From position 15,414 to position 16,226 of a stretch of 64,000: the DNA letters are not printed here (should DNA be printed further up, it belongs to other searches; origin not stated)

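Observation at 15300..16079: Type III toxin-antitoxin locus 1: 3 x 38-39-nt tandem repeats + terminator + ToxN/AbiQ-like ORF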

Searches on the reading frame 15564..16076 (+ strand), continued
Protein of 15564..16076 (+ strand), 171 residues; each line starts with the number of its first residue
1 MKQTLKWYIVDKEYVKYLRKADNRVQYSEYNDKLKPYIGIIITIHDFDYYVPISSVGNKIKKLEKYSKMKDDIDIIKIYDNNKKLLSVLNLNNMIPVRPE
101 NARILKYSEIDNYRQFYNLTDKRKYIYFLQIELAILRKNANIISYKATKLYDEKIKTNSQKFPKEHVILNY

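Call 60: get_annotated_region(hit=H13, flank=450)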
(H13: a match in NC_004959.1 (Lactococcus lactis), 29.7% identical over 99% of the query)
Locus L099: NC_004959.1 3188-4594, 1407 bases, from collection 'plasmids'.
description: Lactococcus lactis plasmid pSRQ900, complete sequence
organism: Lactococcus lactis (NCBI taxid 1358)
taxonomy: Bacteria; Bacillota; Bacilli; Lactobacillales; Streptococcaceae; Lactococcus; Lactococcus lactis
host: -; source: -; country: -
typing (MOB-suite, as given by PLSDB): mobilizable; replicon rep_cluster_554
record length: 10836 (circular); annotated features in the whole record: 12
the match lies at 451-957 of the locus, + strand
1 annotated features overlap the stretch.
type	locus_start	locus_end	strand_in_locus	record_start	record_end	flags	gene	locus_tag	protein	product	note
CDS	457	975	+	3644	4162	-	-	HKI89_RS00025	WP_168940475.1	type III toxin-antitoxin system ToxN/AbiQ family toxin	-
